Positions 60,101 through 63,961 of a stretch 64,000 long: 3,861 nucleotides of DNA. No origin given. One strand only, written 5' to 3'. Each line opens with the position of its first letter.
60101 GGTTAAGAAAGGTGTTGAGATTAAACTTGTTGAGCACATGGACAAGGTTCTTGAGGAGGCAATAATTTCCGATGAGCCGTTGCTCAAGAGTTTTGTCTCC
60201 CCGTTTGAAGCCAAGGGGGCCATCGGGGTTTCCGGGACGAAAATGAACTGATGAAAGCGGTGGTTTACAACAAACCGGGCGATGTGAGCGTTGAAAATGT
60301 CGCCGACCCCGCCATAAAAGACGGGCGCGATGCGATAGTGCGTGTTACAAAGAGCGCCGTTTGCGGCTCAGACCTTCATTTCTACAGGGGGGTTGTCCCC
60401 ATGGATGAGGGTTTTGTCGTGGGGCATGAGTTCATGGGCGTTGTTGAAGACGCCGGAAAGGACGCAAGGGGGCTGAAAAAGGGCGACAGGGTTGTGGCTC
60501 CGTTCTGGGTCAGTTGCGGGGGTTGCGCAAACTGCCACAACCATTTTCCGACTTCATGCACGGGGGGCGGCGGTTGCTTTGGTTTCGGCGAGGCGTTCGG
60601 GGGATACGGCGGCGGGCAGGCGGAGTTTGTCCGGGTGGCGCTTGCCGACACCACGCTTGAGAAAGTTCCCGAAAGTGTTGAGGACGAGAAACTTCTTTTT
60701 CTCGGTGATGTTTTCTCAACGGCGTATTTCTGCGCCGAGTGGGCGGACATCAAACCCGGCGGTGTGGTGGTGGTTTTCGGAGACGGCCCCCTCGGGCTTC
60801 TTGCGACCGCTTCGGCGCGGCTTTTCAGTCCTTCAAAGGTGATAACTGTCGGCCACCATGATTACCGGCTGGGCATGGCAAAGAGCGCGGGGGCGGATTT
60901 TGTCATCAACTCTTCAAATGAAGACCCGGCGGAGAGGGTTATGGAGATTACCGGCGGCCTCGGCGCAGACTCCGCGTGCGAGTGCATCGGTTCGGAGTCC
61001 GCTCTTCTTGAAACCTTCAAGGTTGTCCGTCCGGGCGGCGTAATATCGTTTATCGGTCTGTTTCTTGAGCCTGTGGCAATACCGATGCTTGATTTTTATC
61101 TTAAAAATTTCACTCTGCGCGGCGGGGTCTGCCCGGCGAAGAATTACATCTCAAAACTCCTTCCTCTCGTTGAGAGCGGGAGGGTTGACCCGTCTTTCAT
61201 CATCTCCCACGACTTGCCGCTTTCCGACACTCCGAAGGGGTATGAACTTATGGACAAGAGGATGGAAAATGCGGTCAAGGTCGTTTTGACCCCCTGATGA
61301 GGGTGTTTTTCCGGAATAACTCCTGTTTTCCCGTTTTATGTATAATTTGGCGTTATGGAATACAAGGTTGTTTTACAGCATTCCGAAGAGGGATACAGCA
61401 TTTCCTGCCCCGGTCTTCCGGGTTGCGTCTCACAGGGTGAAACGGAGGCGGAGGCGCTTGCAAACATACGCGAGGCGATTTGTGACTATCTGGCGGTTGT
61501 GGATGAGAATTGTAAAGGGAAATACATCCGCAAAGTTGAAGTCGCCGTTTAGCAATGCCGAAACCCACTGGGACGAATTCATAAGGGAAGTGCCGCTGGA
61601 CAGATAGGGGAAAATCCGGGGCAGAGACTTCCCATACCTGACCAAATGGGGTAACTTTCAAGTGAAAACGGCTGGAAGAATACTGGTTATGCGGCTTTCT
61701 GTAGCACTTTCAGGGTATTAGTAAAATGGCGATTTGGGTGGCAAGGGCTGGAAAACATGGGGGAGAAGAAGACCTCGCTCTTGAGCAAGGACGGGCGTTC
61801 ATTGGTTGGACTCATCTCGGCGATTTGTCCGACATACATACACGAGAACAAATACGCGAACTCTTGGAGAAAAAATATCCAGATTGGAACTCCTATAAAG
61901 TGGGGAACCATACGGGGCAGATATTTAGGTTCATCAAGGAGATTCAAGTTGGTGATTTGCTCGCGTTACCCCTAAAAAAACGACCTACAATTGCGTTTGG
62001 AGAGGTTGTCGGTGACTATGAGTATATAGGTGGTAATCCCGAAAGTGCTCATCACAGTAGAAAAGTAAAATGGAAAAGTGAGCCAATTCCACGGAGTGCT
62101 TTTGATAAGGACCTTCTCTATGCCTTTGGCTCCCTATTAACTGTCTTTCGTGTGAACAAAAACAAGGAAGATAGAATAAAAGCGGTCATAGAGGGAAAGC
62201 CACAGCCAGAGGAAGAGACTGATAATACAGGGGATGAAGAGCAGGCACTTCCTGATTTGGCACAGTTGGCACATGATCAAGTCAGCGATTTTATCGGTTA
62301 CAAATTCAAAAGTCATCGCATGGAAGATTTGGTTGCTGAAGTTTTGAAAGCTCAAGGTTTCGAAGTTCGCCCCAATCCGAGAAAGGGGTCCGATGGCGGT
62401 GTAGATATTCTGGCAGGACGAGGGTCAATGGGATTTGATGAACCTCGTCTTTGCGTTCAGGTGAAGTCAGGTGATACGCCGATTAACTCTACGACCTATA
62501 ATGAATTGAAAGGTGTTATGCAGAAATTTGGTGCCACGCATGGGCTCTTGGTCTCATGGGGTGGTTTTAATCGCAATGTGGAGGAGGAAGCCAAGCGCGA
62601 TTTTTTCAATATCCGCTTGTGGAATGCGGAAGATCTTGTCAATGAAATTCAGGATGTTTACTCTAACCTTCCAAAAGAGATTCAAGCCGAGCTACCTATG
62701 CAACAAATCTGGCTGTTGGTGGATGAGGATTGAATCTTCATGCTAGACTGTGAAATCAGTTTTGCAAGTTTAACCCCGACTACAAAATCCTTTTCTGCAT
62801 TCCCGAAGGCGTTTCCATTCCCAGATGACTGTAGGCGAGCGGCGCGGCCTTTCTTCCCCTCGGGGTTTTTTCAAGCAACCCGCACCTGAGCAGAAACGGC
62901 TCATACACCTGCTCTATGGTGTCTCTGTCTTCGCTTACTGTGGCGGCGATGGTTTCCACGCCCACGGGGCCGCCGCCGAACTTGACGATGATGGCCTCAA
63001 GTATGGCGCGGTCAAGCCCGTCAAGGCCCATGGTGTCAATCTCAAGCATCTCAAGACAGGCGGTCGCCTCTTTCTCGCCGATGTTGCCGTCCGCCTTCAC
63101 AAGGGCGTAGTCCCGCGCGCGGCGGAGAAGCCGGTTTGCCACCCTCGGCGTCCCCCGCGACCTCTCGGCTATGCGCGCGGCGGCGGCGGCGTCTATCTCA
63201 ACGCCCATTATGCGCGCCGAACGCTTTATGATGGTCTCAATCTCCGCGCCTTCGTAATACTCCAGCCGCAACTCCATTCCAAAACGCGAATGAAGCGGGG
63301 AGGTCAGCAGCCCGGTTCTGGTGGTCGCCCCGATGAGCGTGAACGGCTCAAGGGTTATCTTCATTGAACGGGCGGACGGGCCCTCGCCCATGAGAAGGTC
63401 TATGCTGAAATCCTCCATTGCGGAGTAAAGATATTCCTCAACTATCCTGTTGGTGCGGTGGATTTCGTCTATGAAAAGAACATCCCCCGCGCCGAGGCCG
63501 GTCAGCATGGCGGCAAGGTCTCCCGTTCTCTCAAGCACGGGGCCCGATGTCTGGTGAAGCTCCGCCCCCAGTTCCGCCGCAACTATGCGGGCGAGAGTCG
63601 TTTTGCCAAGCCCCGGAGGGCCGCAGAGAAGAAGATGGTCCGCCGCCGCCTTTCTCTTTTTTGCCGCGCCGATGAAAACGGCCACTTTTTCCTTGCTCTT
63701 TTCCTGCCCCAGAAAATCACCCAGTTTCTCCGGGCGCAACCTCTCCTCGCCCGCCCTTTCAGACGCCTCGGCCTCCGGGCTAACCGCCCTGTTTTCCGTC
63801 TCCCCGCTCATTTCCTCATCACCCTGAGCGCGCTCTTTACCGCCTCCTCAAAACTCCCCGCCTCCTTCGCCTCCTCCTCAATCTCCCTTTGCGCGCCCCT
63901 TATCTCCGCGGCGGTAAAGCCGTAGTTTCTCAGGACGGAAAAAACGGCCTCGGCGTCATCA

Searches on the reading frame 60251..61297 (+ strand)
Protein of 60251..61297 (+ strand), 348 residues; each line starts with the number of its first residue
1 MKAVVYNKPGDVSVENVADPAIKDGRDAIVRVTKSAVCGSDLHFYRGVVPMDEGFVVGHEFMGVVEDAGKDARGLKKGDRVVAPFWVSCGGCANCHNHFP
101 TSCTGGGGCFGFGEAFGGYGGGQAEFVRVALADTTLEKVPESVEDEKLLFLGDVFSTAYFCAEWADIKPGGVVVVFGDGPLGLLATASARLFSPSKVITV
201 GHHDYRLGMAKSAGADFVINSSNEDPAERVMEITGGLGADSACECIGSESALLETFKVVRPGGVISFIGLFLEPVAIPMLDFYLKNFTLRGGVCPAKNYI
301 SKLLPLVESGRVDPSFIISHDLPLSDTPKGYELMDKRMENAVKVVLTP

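Call 77: search_protein_families(library=pfam, proteins=[window:60251-61297:+], max_evalue=0.001)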
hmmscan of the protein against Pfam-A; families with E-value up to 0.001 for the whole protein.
window:60251-61297:+ (348 aa): 4 families
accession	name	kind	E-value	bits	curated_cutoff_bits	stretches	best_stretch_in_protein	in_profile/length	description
PF00107.32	ADH_zinc_N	-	4.9e-25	88.4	31.8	1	180-308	1-128/129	Zinc-binding dehydrogenase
PF08240.17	ADH_N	-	1.6e-21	76.9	23.5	1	27-131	4-96/104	Alcohol dehydrogenase GroES-like domain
PF16912.11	Glu_dehyd_C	-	3.1e-07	30.5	34.9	1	172-272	33-133/211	Glucose dehydrogenase C-terminus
PF13602.12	ADH_zinc_N_2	-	1.5e-05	26.4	27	1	214-336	2-125/134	Zinc-binding dehydrogenase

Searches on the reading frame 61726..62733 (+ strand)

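Call 77: search_protein_families(library=pfam, proteins=[window:61726-62733:+], max_evalue=0.001)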
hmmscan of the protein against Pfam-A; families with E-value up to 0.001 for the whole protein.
window:61726-62733:+ (335 aa): 1 family
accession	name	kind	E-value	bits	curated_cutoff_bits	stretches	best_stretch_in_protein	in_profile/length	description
PF04471.18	Mrr_cat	-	7.3e-22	78.1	21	1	193-306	3-113/115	Restriction endonuclease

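Call 94: search_protein_families(library=padloc, proteins=[window:61726-62733:+], max_evalue=0.00001)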
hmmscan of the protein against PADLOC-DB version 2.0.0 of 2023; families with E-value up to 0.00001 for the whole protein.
window:61726-62733:+ (335 aa): 7 families
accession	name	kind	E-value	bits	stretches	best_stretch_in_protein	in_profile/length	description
PDLC04815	PDC-S02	-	1.6e-126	420.3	1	1-334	1-344/346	-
PDLC04819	PDC-S02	-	2.7e-71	238.5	1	2-330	4-328/334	-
PDLC04806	PDC-S02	-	1.1e-42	144.5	1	2-330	3-322/324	-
PDLC04824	PDC-S02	-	2e-15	54.8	1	40-167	47-170/308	-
PDLC03448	REase_II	-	3.1e-12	43.4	1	16-166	277-427/857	Type II restriction enzyme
PDLC04796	PDC-S02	-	7.5e-10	36.3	1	193-290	242-338/390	-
PDLC04799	PDC-S02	-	9.3e-10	36.1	1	40-173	47-176/308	-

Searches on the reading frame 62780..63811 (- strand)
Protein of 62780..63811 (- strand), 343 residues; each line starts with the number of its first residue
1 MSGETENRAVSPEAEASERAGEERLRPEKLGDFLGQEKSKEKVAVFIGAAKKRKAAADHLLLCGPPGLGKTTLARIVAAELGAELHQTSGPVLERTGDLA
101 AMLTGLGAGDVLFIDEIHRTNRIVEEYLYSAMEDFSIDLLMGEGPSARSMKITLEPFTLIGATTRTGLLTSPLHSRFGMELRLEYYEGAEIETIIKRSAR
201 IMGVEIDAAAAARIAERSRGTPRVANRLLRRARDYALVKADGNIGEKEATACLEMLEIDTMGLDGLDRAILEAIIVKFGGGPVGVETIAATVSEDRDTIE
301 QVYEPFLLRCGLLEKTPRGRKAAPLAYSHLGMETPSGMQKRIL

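Call 77: search_protein_families(library=pfam, proteins=[window:62780-63811:-], max_evalue=0.001)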
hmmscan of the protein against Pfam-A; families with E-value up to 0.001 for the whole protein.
window:62780-63811:- (343 aa): 12 families
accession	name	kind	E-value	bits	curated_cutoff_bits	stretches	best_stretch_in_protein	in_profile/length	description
PF05496.18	RuvB_N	-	3.5e-72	241.8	27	1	25-183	1-159/159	Holliday junction DNA helicase RuvB P-loop domain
PF17864.7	AAA_lid_4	-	2.9e-28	97.8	27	1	186-259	1-74/74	RuvB AAA lid domain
PF05491.19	RuvB_C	-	1.6e-22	79.7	24.7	1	261-330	2-71/72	RuvB C-terminal winged helix domain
PF00004.35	AAA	-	2.3e-20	73.8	21.2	1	60-184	1-130/131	ATPase family associated with various cellular activities (AAA)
PF07728.20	AAA_5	-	1.9e-08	34.8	22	0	59-85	1-28/139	AAA domain (dynein-related subfamily)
PF06068.19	TIP49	-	1.1e-06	28.6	23.8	1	31-86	24-79/347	TIP49 P-loop domain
PF03215.21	Rad17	-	1e-05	26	23.8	1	26-95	14-83/186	Rad17 P-loop domain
PF01078.27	Mg_chelatase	-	2.7e-05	24.1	20.3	0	33-80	5-45/207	Magnesium chelatase, subunit ChlI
PF13401.12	AAA_22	-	8.5e-05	23.3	27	0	57-83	5-31/130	AAA domain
PF20720.3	nSTAND3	-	0.00047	20.3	27.2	1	55-84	15-44/155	Novel STAND NTPase 3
PF13671.12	AAA_33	-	0.00083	20.1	27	0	60-85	2-27/143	AAA domain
PF07726.17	AAA_3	-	0.00085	19.6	27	0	59-86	1-28/131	ATPase family associated with various cellular activities (AAA)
